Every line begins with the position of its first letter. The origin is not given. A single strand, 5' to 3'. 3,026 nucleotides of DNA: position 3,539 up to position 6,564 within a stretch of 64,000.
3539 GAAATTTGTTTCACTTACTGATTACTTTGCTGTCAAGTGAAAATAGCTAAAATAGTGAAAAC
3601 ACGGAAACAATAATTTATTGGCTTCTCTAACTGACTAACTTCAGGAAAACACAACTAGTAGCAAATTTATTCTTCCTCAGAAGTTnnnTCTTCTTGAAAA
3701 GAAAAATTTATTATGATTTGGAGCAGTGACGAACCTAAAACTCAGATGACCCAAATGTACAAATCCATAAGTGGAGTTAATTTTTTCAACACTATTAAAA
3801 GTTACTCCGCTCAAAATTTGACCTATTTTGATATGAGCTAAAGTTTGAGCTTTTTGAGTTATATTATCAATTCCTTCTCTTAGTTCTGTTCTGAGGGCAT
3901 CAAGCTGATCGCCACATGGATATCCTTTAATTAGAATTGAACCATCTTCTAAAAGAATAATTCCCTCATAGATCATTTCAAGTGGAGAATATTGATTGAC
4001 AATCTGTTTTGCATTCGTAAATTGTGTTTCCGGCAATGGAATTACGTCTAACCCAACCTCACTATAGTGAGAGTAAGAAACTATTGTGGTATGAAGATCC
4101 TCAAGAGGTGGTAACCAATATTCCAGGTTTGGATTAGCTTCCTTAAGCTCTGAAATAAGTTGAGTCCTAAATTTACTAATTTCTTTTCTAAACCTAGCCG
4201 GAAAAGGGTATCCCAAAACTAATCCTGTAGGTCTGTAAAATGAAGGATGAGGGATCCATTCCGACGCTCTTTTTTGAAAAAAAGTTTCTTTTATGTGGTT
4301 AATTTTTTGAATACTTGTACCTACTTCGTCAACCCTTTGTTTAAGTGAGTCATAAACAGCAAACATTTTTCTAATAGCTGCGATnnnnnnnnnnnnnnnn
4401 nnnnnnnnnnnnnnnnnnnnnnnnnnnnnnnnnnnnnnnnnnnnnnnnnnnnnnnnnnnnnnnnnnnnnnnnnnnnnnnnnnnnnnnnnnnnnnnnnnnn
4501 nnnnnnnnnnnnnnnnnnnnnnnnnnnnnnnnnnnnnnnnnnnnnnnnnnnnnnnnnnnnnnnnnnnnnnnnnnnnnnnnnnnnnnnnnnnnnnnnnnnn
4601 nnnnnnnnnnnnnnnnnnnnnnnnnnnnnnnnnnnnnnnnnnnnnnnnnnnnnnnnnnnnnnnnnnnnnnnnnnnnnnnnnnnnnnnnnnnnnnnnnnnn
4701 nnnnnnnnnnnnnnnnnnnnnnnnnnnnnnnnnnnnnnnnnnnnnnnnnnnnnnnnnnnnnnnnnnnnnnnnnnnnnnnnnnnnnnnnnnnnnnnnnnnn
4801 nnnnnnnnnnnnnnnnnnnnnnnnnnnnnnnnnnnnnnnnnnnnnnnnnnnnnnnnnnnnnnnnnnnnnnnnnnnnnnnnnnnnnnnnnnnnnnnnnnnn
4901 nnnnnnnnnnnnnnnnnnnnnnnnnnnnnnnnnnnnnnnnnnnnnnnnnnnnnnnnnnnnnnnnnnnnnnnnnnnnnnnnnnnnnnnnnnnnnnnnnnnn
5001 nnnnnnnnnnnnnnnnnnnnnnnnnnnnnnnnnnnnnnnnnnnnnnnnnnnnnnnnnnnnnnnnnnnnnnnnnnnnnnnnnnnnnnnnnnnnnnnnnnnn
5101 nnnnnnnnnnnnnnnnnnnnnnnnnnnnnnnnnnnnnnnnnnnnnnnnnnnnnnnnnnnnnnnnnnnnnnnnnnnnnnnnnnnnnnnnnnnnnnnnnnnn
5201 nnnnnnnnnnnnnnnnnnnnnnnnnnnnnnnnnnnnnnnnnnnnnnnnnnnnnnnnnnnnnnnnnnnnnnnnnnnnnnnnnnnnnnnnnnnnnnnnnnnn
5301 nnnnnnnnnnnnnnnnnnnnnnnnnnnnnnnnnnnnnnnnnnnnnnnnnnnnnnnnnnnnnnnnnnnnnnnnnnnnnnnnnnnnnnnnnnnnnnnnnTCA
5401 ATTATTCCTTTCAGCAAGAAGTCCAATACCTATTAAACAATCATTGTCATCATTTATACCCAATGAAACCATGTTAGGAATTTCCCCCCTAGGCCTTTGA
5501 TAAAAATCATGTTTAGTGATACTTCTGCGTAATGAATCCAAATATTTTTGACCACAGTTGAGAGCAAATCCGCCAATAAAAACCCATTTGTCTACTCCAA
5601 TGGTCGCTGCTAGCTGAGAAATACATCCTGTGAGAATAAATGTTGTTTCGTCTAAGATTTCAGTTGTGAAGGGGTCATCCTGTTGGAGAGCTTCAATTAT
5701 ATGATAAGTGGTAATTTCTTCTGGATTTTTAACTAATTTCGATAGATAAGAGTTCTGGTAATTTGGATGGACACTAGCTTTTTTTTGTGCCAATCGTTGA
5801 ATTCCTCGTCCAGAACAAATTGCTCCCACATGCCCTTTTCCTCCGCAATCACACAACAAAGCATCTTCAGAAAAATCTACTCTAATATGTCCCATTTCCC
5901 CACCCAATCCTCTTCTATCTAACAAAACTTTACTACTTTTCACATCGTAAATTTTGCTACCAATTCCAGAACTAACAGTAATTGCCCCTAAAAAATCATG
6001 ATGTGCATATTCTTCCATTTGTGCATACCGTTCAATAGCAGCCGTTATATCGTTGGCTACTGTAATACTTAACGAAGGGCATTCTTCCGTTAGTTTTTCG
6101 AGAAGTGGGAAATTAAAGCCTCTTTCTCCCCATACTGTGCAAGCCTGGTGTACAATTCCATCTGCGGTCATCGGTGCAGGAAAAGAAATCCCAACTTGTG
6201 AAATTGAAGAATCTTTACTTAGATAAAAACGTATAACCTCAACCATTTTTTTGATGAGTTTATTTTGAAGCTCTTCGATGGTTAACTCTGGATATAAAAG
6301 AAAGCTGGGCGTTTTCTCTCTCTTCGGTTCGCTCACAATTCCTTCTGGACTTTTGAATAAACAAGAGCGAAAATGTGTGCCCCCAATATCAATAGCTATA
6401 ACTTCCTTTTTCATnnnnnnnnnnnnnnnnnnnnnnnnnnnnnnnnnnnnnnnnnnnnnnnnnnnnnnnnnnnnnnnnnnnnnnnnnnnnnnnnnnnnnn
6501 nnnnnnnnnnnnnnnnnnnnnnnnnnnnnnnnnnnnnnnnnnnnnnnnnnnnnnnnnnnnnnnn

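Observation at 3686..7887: Tightly overlapping cupin / DHQS-like cyclase / ROK kinase / epimerase operon resembling the first steps of cyclitol (pseudo-sugar) biosynthesis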

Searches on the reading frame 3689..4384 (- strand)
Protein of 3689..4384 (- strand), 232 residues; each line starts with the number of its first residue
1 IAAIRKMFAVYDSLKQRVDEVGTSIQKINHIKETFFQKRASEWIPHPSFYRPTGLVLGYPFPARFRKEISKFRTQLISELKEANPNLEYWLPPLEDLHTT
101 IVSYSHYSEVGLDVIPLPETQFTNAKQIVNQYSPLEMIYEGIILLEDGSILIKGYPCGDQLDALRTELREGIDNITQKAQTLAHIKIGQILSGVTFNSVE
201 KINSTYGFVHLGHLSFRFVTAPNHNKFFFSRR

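Call 34: search_protein_families(library=pfam, proteins=[window:3689-4384:-], max_evalue=1)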
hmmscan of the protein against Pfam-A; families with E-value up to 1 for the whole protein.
window:3689-4384:- (232 aa): 1 family
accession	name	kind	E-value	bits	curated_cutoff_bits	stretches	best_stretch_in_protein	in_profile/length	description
PF16088.10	BORCS7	-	0.054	14.2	27.3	0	3-34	68-99/103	BLOC-1-related complex sub-unit 7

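Call 37: predict_structure(alignment_id=A2)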
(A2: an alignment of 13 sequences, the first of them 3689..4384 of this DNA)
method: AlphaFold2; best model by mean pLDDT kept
length: 232 residues; sequences in the alignment: 13
mean_pLDDT: 92.9   pTM: 0.90
mean pLDDT of the five models: 92.9, 91.6, 91.0, 90.2, 89.6
residues with pLDDT >= 90: 193; 70-90: 38; 50-70: 1; < 50: 0
segments of 3 or more residues with pLDDT < 50: none
pLDDT, mean of each block of 10 residues (from residue 1): 90 93 94 96 93 95 97 94 95 97 83 89 97 97 95 95 94 79 95 91 92 97 96 68
secondary structure, 60 per line:
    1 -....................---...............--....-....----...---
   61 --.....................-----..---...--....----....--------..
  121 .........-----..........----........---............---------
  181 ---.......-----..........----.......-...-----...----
elements in order: H2-21 H25-35 E36-39 E42-45 H47-50 E55-57 H63-83 E99-102 H107-110 H119-129 E135-144 E149-156 H160-171 E184-190 H196-205 E210-216 E218-220 E226-228

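Call 40: fold_search(model_id=the predicted structure, library=pdb)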
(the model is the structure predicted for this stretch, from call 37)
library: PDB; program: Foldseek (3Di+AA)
matches with E <= 10: 295; with E <= 0.001: 10
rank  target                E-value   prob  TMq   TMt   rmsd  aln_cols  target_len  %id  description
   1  5h7e                  6.9e-06  1.00  0.44  0.55   6.2       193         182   16  Crystal Structure of native drCPDase (released 2017-09-27)
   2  1iuh                  8.9e-06  1.00  0.45  0.55   6.0       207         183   12  Crystal structure of TT0787 of thermus thermophilus HB8 (released 2003-06-17)
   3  1vdx                  1.6e-05  1.00  0.52  0.64   4.7       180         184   13  Crystal Structure of a Pyrococcus horikoshii protein with similarities to 2'5' RNA-ligase (released 2005-04-12)
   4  7pub_DQ               2.5e-05  1.00  0.46  0.42   9.5       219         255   13  Late assembly intermediate of the Trypanosoma brucei mitoribosomal small subunit (released 2022-05-04)
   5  7aor_ar               2.8e-05  1.00  0.48  0.45   9.5       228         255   16  mt-SSU from Trypanosoma cruzi in complex with mt-IF-3. (released 2021-04-28)
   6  2fyh_MODEL_1_A        1.1e-04  1.00  0.53  0.63   4.7       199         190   12  Solution structure of the 2'-5' RNA ligase-like protein from Pyrococcus furiosus (released 2007-02-20)
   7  6hiw_DQ               1.6e-04  1.00  0.50  0.46   5.5       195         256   15  Cryo-EM structure of the Trypanosoma brucei mitochondrial ribosome - This entry contains the complete small mitoribos (released 2018-09-26)
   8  6pgl_C                5.3e-04  1.00  0.41  0.45   6.5       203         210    9  Structure of Kluyveromyces marxianus Usb1 with uridine monophosphate (released 2019-12-11)
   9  8tly_A                8.1e-04  1.00  0.53  0.54   5.7       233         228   12  Human ASCC1 Phosphodiesterase/Ligase Domain (released 2024-07-10)
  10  6pfq_C                9.7e-04  1.00  0.46  0.49   6.8       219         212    8  Structure of Kluyveromyces marxianus Usb1 (released 2019-12-11)
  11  3j4q_A                1.1e-03  1.00  0.44  0.44   6.5       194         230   12  Pseudo-atomic model of the AKAP18-PKA complex in a bent conformation derived from electron microscopy (released 2013-11-13)
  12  6d31                  1.1e-03  1.00  0.43  0.51   6.7       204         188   11  Structure of human Usb1 with adenosine 5'-monophosphate (released 2018-09-05)
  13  8tly_B                1.7e-03  1.00  0.53  0.58   5.9       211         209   13  Human ASCC1 Phosphodiesterase/Ligase Domain (released 2024-07-10)
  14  5ldi_D                1.8e-03  1.00  0.44  0.57   6.5       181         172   12  Crystal structure of E.coli LigT in apo form (released 2017-01-18)
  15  2fsq                  2.0e-03  0.99  0.39  0.39   7.5       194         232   14  Crystal Structure of the Conserved Protein of Unknown Function ATU0111 from Agrobacterium tumefaciens str. C58 (released 2006-03-07)
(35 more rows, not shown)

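Call 86: search_solved_structures(query=A2, max_evalue=10)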
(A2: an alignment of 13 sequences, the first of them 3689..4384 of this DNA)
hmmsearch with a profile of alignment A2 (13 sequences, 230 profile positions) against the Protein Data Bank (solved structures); distinct sequences matched with E-value up to 10: 2.
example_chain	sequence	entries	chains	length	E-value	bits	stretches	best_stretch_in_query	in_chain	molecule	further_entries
7r81_H1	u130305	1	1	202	0.34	13.5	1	13-52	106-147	60S ribosomal protein L6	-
3m62_B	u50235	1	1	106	0.36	13.4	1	116-187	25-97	UV excision repair protein RAD23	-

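Call 87: search_protein_families(library=pfam, alignment_id=A2, max_evalue=1)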
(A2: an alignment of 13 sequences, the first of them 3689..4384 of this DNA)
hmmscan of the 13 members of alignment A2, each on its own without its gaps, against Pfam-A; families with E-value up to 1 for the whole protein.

A. member 1, window:3689-4384:- (232 aa): 1 family
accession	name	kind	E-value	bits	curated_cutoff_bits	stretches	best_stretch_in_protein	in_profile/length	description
PF16088.10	BORCS7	-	0.054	14.2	27.3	0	3-34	68-99/103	BLOC-1-related complex sub-unit 7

B. families by the number of members that match (of 13 scanned): 5 families
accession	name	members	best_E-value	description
PF10469.15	AKAP7_NLS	1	0.016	AKAP7 2'5' RNA ligase-like domain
PF16088.10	BORCS7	1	0.054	BLOC-1-related complex sub-unit 7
PF11455.13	MazE-like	1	0.13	Antitoxin MazE-like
PF23894.2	LD_SV2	1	0.19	SV2A/B/C luminal domain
PF13701.12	DDE_Tnp_1_4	1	0.22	Transposase DDE domain group 1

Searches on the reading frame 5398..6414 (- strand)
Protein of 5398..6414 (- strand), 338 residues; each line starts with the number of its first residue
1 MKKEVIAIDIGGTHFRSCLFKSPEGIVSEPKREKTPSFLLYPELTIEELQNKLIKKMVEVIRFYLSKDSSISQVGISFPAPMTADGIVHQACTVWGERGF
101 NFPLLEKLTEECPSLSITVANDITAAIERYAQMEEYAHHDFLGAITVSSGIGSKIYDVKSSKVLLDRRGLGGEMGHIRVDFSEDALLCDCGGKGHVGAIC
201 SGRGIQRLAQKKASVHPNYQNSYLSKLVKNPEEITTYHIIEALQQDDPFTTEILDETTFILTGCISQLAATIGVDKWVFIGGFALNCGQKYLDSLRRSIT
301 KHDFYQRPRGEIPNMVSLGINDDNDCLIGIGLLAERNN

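Call 4: search_protein_families(library=pfam, proteins=[window:5398-6414:-], max_evalue=0.01)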
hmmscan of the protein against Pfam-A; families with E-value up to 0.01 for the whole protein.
window:5398-6414:- (338 aa): 3 families
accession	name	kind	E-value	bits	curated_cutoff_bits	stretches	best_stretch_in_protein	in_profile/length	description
PF00480.26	ROK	-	6.6e-30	105.1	22.9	1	6-311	2-270/294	ROK family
PF02685.22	Glucokinase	-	0.00096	18.7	22.1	0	198-309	186-284/314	Glucokinase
PF00349.27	Hexokinase_1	-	0.0094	16.2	24.3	0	4-102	58-160/201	Hexokinase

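Call 5: search_protein_families(library=ncbifam, proteins=[window:5398-6414:-], max_evalue=0.01)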
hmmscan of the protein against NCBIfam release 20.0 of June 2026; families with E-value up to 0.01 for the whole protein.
window:5398-6414:- (338 aa): 8 families
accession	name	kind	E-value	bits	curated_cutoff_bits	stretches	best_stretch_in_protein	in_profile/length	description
TIGR00744.1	ROK_glcA_fam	subfamily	1.6e-22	80.2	260.35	1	6-304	1-281/318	ROK family glucokinase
NF003461.0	PRK05082.1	subfamily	5.9e-20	71.8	283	1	4-300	2-258/291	N-acetylmannosamine kinase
NF007251.0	PRK09698.1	equivalog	1.2e-16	60.9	253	1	1-268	4-251/304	allose kinase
NF047821.1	NactlManKinNanK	equivalog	4.4e-15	56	450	1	5-212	3-190/288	N-acetylmannosamine kinase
NF045551.1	GK_Pyrobac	equivalog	3.5e-12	46.2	500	1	100-221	75-189/294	ATP-dependent glucokinase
NF047937.1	TransRegNagC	equivalog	1e-09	38.1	650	1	42-269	111-323/399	DNA-binding transcriptional regulator NagC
NF049930.1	TransRegMlc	equivalog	1.5e-07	31.1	530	1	47-265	122-325/405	sugar metabolism global transcriptional regulator Mlc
NF009835.0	PRK13310.1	equivalog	1.9e-05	24.1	380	1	48-282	34-253/303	N-acetylglucosamine kinase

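Call 14: list_cluster_members(proteins=[P0001, window:5398-6414:-, window:3686-5401:-, window:7537-7887:-, P0051, P0047, P0054])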
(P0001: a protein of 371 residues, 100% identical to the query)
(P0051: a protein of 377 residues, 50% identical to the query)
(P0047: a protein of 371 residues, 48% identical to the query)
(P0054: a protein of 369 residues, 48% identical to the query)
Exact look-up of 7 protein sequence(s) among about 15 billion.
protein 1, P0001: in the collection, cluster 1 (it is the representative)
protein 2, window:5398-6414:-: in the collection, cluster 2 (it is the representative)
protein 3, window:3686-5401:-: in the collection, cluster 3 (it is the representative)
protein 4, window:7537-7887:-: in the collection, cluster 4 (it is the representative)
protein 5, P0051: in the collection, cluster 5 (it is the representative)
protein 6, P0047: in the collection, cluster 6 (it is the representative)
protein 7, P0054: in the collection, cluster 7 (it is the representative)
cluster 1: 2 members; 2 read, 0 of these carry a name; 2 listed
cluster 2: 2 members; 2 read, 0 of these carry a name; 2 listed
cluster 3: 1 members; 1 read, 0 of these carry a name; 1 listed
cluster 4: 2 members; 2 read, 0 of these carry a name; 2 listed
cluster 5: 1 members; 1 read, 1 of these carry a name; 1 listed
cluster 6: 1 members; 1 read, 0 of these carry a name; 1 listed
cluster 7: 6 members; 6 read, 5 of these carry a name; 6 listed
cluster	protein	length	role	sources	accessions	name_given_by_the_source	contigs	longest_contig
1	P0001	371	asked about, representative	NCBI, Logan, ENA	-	-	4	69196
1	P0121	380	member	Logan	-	-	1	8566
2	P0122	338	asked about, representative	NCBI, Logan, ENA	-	-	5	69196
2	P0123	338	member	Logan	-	-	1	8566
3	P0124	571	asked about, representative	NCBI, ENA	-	-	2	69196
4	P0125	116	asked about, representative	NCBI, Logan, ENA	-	-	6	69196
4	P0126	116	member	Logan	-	-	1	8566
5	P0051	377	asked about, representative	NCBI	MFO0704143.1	MAG: sedoheptulose 7-phosphate cyclase [Patescibacteria group bacterium]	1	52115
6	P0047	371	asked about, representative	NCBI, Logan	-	-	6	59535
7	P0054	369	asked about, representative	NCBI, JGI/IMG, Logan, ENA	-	3-dehydroquinate synthetase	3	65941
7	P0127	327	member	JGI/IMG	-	3-dehydroquinate synthase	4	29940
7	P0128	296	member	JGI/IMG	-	3-dehydroquinate synthase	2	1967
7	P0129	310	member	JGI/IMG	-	3-dehydroquinate synthase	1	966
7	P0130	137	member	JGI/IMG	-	3-dehydroquinate synthase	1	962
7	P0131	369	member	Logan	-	-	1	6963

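Call 57: search_solved_structures(query=window:5398-6414:-, max_evalue=1e-8)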
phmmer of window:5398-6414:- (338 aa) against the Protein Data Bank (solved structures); distinct sequences matched with E-value up to 1e-8: 3.
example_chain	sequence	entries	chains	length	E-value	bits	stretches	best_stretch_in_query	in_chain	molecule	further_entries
3vgk_A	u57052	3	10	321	4.2e-15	58.8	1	103-301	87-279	Glucokinase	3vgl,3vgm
2qm1_A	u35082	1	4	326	5.8e-14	55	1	1-292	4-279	Glucokinase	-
2aa4_A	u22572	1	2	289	3.6e-09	39.3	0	6-211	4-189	Putative N-acetylmannosamine kinase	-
